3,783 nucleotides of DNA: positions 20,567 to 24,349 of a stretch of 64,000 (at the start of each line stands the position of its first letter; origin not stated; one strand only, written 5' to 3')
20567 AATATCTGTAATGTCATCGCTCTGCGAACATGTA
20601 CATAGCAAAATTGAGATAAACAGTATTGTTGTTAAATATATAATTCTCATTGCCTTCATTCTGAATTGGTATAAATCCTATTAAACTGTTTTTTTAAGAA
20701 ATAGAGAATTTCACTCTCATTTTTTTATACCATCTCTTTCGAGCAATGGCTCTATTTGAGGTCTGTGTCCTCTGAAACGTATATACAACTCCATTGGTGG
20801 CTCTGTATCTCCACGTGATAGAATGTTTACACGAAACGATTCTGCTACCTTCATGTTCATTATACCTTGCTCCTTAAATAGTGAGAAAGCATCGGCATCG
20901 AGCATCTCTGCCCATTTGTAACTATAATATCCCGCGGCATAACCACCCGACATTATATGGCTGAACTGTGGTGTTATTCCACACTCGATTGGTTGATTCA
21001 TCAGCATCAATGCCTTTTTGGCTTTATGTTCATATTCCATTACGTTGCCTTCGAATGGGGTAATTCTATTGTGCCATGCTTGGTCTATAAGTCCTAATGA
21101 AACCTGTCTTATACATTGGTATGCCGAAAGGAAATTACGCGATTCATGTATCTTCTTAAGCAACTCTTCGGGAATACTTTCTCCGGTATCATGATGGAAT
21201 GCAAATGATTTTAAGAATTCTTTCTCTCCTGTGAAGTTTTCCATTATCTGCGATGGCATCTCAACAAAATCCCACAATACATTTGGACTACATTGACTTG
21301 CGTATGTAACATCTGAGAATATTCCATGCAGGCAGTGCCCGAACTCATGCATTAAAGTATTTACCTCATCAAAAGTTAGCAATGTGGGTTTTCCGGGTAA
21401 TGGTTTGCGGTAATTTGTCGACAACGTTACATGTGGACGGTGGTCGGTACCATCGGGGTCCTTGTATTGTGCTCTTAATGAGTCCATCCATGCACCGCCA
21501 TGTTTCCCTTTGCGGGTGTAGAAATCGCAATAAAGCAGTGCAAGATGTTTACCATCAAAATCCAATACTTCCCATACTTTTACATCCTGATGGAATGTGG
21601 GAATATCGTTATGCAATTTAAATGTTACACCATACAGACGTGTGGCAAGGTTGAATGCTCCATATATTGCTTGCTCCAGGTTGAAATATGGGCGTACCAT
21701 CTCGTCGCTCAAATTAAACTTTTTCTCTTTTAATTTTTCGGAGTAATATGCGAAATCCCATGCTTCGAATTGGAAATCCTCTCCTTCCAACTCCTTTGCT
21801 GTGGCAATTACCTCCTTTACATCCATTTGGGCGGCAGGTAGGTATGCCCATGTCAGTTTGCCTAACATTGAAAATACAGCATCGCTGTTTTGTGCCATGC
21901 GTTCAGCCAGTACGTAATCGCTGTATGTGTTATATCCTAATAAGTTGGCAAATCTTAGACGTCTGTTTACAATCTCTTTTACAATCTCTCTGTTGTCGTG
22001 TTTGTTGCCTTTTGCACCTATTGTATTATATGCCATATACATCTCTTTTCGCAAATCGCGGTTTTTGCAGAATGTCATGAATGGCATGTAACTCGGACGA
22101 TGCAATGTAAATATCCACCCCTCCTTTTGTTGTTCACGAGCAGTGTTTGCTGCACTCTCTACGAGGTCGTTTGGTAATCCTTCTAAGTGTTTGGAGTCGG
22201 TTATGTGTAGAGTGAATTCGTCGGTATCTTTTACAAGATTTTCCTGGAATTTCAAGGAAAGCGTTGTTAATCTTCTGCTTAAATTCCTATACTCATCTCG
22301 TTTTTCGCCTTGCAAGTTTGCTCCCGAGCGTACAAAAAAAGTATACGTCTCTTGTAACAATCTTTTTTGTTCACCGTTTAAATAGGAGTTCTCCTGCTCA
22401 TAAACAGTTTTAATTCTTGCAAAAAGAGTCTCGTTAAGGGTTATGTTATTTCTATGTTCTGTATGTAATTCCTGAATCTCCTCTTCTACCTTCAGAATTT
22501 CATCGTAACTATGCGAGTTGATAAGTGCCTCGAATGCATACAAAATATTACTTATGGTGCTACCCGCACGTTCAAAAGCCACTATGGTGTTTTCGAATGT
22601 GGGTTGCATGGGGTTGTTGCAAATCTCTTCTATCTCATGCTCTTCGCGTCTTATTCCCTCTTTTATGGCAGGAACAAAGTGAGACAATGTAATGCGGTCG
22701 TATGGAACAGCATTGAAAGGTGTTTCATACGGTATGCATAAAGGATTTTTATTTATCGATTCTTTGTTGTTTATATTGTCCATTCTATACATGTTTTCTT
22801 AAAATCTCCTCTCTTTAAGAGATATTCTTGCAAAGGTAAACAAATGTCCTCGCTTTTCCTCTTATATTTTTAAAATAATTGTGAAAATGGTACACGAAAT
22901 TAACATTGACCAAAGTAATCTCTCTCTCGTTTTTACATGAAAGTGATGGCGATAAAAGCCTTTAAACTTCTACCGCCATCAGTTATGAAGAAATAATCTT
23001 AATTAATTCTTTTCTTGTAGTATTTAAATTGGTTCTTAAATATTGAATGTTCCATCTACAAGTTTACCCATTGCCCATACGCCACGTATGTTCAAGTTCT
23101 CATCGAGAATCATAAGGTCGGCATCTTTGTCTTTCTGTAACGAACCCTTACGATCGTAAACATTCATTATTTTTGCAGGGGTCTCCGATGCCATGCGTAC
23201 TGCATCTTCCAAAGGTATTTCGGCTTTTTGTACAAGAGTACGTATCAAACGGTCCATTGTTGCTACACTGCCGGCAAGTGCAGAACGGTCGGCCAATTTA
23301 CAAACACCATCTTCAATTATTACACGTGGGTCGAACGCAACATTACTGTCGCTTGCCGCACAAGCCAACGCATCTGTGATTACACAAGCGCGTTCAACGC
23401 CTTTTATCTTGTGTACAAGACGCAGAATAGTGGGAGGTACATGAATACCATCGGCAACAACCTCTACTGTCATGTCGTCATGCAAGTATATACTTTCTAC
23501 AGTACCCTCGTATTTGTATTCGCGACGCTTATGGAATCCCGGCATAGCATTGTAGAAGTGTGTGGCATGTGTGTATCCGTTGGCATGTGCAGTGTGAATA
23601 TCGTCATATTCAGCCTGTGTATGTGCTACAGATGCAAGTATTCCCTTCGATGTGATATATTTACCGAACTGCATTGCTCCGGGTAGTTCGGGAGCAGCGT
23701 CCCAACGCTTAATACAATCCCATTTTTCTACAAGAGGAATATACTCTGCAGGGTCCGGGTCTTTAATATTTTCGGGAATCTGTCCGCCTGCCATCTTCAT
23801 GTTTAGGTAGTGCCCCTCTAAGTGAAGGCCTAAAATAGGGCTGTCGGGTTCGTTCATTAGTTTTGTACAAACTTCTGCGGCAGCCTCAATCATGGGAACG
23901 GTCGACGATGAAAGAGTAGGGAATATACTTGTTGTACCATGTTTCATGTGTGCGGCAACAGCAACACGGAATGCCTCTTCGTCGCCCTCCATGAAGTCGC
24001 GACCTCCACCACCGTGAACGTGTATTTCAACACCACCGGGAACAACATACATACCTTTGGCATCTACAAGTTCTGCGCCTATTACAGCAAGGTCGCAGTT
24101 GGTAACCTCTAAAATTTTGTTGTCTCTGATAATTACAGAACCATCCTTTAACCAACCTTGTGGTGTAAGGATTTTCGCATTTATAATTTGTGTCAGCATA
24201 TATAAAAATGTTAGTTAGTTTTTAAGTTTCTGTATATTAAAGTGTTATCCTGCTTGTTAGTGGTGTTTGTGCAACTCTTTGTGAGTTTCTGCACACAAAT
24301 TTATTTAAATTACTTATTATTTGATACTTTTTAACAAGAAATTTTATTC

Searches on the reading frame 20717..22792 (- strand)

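Call 40: search_protein_families(library=pfam, proteins=[window:20717-22792:-], max_evalue=0.001)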
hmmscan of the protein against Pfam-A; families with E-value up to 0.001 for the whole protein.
window:20717-22792:- (691 aa): 2 families
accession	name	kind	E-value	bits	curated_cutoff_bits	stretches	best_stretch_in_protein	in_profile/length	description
PF01432.26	Peptidase_M3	-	7.9e-121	405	27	1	238-686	1-454/457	Peptidase family M3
PF19310.4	TOP_N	-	0.00021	21.5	27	0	49-165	7-123/123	Neurolysin/Thimet oligopeptidase, N-terminal domain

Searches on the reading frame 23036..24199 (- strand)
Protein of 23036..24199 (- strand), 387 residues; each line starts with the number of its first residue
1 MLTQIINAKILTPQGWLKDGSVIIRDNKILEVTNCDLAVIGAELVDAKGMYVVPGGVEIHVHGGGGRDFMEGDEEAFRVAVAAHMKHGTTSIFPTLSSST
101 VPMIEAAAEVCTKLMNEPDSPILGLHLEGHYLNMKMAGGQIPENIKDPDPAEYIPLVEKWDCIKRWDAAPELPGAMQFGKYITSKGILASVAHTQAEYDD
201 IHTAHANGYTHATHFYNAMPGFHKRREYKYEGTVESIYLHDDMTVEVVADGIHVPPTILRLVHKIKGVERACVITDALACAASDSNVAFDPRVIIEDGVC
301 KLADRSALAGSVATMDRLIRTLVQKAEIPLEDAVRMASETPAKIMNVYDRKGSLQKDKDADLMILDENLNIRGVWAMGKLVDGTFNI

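Call 40: search_protein_families(library=pfam, proteins=[window:23036-24199:-], max_evalue=0.001)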
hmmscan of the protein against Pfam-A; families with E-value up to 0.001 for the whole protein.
window:23036-24199:- (387 aa): 2 families
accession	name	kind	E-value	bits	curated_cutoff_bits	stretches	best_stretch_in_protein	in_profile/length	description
PF01979.26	Amidohydro_1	-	7.7e-25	88.3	25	1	51-381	1-345/345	Amidohydrolase family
PF07969.17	Amidohydro_3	-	3.5e-14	53.6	29.7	1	323-368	402-447/472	Amidohydrolase family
